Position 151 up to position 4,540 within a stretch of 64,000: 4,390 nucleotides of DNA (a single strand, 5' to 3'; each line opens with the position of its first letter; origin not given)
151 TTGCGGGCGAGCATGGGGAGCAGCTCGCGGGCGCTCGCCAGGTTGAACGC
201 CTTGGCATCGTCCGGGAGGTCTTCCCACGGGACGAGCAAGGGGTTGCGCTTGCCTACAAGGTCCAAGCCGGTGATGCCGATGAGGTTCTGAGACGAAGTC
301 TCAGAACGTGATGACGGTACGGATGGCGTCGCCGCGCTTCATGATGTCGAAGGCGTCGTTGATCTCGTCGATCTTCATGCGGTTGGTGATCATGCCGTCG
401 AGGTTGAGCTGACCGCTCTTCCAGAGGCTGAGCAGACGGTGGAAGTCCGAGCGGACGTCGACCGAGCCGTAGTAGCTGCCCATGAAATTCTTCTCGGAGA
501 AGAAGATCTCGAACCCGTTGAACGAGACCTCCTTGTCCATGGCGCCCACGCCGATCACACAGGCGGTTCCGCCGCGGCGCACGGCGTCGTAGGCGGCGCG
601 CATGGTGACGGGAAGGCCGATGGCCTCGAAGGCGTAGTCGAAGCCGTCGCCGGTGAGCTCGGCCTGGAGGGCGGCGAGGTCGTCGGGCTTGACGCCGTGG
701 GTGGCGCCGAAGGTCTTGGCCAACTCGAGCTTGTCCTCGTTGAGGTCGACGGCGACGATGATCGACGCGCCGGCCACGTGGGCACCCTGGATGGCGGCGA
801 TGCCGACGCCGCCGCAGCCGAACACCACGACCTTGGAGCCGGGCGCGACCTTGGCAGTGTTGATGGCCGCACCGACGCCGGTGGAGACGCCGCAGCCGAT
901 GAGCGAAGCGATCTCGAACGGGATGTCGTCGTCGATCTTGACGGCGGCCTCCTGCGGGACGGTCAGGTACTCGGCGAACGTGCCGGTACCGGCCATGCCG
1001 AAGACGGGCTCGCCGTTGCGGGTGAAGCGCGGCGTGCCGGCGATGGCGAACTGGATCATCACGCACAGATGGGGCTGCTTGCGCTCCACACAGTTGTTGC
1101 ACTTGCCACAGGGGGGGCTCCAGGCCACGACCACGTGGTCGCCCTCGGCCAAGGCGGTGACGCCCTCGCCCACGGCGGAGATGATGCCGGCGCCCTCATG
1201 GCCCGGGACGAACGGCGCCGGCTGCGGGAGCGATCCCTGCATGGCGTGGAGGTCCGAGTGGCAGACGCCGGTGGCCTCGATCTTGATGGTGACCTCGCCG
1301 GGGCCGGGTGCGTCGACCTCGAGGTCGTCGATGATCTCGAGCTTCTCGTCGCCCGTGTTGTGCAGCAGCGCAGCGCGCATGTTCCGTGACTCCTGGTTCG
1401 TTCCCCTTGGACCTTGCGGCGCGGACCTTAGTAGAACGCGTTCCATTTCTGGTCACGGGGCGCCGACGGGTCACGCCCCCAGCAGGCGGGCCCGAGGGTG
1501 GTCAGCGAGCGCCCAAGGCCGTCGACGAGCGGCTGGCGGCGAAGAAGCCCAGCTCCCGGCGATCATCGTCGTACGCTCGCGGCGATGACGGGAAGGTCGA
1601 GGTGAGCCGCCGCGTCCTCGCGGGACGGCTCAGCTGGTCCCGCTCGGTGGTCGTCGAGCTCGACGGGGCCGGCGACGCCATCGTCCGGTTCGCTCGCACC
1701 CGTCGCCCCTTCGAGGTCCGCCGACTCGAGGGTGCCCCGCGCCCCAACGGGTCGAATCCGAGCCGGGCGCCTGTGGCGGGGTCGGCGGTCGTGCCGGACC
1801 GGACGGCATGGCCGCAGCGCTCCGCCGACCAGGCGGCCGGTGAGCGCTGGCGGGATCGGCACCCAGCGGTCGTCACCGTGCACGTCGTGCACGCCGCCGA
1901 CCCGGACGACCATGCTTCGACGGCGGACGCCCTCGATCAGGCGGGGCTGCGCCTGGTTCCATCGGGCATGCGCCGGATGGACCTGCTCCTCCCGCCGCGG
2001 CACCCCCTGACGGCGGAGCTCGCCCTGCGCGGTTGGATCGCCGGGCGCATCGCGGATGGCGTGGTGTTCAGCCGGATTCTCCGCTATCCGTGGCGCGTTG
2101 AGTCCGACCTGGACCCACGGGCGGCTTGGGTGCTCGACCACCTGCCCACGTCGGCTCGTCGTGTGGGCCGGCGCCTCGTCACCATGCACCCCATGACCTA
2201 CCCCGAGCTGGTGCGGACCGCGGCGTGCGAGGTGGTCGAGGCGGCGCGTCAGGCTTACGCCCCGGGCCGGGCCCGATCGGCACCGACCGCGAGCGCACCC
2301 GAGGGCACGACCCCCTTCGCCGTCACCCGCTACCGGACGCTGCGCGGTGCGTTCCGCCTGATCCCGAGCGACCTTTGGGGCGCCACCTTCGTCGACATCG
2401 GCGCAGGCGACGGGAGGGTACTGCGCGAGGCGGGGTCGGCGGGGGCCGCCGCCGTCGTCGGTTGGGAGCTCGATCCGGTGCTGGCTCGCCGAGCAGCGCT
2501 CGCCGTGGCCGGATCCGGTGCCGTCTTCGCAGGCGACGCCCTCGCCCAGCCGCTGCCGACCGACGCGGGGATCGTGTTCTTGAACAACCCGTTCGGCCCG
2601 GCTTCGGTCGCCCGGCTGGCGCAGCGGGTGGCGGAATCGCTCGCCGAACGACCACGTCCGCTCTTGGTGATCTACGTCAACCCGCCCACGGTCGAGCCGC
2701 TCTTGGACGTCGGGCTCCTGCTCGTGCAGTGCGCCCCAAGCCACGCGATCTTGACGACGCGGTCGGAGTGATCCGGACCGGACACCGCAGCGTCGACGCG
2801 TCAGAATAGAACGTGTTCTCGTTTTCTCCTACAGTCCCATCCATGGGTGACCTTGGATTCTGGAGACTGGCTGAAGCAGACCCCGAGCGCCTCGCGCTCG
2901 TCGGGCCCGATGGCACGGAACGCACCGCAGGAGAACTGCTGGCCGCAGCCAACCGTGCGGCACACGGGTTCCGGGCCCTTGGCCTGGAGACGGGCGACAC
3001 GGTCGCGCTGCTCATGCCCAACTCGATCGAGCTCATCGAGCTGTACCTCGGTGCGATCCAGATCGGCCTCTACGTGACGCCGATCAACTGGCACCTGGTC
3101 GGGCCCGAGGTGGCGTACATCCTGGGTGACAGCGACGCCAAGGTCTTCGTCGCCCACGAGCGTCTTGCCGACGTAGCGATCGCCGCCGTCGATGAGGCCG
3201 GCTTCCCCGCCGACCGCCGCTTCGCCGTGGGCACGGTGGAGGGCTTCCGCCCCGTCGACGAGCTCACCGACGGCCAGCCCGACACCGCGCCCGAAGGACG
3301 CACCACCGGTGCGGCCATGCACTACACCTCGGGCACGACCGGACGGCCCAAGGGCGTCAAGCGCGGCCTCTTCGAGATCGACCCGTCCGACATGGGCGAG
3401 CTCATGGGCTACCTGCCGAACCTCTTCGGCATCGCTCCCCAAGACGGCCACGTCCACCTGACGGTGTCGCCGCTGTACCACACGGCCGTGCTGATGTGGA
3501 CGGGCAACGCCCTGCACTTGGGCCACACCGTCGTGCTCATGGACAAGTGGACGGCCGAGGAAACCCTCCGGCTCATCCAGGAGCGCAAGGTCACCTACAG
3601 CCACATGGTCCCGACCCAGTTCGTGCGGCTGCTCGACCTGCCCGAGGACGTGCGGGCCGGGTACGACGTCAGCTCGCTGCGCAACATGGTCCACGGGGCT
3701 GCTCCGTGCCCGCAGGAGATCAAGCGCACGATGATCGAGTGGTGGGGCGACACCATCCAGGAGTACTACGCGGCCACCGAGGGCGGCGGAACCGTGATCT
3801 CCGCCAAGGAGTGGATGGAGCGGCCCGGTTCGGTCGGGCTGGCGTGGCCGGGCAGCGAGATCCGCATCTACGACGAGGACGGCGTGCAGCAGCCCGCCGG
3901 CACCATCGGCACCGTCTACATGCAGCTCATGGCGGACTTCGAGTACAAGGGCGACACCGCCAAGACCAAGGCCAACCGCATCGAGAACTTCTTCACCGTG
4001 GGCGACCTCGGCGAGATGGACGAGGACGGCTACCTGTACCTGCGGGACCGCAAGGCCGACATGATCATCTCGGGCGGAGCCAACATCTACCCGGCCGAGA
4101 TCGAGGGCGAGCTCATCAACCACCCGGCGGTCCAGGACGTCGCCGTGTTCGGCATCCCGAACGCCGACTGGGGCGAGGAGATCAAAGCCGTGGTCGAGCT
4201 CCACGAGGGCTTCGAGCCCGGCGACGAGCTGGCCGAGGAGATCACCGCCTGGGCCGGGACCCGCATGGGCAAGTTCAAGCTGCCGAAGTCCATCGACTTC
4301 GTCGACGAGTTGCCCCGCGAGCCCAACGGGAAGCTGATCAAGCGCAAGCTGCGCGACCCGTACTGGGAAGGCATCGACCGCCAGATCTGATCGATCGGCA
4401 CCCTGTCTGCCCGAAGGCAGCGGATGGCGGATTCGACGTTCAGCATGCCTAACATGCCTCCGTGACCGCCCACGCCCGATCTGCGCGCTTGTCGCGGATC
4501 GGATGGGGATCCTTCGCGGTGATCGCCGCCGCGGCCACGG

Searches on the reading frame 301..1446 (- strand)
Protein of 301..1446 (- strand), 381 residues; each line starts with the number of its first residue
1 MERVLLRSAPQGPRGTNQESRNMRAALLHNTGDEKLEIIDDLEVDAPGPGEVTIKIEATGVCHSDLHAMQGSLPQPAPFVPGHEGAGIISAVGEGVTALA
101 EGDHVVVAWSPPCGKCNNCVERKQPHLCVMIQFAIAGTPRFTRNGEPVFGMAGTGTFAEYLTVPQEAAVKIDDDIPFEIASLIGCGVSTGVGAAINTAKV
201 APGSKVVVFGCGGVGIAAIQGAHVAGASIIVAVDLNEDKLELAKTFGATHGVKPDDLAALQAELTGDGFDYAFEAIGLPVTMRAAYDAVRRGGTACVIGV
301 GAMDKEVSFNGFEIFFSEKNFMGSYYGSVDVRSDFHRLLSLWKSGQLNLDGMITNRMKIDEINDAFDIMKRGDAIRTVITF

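Call 21: search_protein_families(library=ncbifam, proteins=[window:301-1446:-], max_evalue=0.00001)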
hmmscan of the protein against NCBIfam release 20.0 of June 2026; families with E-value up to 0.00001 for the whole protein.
window:301-1446:- (381 aa): 23 families
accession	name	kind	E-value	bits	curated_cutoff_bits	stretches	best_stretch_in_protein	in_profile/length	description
TIGR03989.1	Rxyl_3153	subfamily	1.7e-103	346.7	440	1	23-381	2-370/370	NDMA-dependent alcohol dehydrogenase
TIGR02818.1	adh_III_F_hyde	equivalog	1.6e-92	310.4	543.95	1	25-381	4-368/368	S-(hydroxymethyl)glutathione dehydrogenase/class III alcohol dehydrogenase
TIGR03451.1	mycoS_dep_FDH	equivalog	6.3e-85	285.1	512.9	1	39-380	16-357/358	S-(hydroxymethyl)mycothiol dehydrogenase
NF003808.0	PRK05396.1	equivalog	6.9e-47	160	380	1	32-379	9-338/341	L-threonine 3-dehydrogenase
TIGR00692.1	tdh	equivalog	1.6e-46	158.9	458.35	1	39-379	13-338/340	L-threonine 3-dehydrogenase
NF006940.0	PRK09422.1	equivalog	4.1e-42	144.3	344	1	23-379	1-333/338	alcohol dehydrogenase AdhP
NF010344.0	PRK13771.1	subfamily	1.3e-39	136.1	349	1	23-374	1-325/334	putative alcohol dehydrogenase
NF041097.1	keto_inos_dh_IolM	equivalog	2e-39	135.4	450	1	34-378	38-386/389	scyllo-inosose 3-dehydrogenase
TIGR03366.1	HpnZ_proposed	hypoth_equivalog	1.6e-38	132.7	328.1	1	47-309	3-263/315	putative phosphonate catabolism associated alcohol dehydrogenase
NF047908.1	AldhRedAhr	equivalog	1.6e-33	116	470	1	41-376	20-329/335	NADPH-dependent aldehyde reductase Ahr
NF041172.1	AcrlCoa_red_Thmprot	equivalog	4.1e-32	111.4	500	1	34-376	10-328/334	acryloyl-CoA reductase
NF007642.0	PRK10309.1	equivalog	1.9e-31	109.6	550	1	38-365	14-329/347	galactitol-1-phosphate 5-dehydrogenase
NF007375.0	PRK09880.1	equivalog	2.7e-30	105.3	469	1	51-368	29-329/344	L-idonate 5-dehydrogenase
NF007489.0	PRK10083.1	equivalog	3.2e-27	95.4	376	1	39-371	14-325/339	Zn-dependent oxidoreductase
TIGR03201.1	dearomat_had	equivalog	5.6e-26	91.4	338.65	1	40-379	14-346/349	6-hydroxycyclohex-1-ene-1-carbonyl-CoA dehydrogenase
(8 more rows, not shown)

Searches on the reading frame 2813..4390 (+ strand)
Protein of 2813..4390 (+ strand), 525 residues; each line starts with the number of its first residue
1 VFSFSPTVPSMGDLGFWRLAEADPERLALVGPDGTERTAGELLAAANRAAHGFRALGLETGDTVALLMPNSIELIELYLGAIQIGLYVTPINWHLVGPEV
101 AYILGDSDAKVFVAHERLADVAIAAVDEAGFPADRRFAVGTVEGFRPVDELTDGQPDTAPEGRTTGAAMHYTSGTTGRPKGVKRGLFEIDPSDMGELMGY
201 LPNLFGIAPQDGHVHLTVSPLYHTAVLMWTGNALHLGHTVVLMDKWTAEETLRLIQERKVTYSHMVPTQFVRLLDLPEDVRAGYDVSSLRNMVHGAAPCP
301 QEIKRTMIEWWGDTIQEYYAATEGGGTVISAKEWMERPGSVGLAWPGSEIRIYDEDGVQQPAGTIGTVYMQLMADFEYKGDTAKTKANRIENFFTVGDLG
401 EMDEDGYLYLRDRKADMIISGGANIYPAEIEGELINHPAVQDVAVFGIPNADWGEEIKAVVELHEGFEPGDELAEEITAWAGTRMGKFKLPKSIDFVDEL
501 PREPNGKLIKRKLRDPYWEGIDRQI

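Call 21: search_protein_families(library=ncbifam, proteins=[window:2813-4390:+], max_evalue=0.00001)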
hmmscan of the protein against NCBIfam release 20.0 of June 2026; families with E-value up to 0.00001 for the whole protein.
window:2813-4390:+ (525 aa): 99 families (the best 25 are shown)
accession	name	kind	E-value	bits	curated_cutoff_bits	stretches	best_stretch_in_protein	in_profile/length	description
NF038341.1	ligase_FadD4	exception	1.7e-147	491.8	850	1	29-517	15-504/506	fatty-acid--CoA ligase FadD4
NF009071.0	PRK12406.1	subfamily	3.4e-146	487.7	701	2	153-525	143-510/510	acyl-CoA synthetase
NF009929.0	PRK13390.1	equivalog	2.4e-124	415.5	951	1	22-514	9-501/501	acyl-CoA synthetase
NF004837.0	PRK06187.1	subfamily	5.4e-106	354.9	476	1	33-523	30-528/531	long-chain-fatty-acid--CoA ligase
NF006182.0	PRK08316.1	subfamily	5.2e-84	282.6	663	1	18-518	19-518/523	fatty acyl-CoA synthetase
NF004797.0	PRK06145.1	equivalog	3.1e-74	250.1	850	1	20-517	12-495/499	acyl-CoA synthetase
NF005702.0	PRK07514.1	subfamily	4.7e-73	246.3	558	1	21-517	14-500/506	malonyl-CoA synthase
NF005676.0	PRK07470.1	equivalog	1.8e-67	228.2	774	1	20-515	30-527/544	acyl-CoA synthetase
NF006181.0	PRK08314.1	subfamily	5.9e-67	226.2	705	2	162-515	202-552/563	long-chain-fatty-acid--CoA ligase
NF005307.0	PRK06839.1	equivalog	4.2e-66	223.6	748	1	20-514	12-490/496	o-succinylbenzoate--CoA ligase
NF009233.0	PRK12583.1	subfamily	4.4e-66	223.4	832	2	167-516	204-549/558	fatty acid CoA ligase family protein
NF005801.1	PRK07656.1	equivalog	5e-66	223.3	657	1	36-514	26-500/500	FadD3 family acyl-CoA ligase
NF002966.0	PRK03640.1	equivalog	6.1e-66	223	556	1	20-515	12-478/483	o-succinylbenzoate--CoA ligase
NF005863.0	PRK07798.1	subfamily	3.9e-65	220.4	543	1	19-507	13-521/540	acyl-CoA synthetase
NF038344.1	bile_CoA_BaiB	exception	4.8e-65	219.9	650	1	39-513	49-497/504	bile acid--CoA ligase BaiB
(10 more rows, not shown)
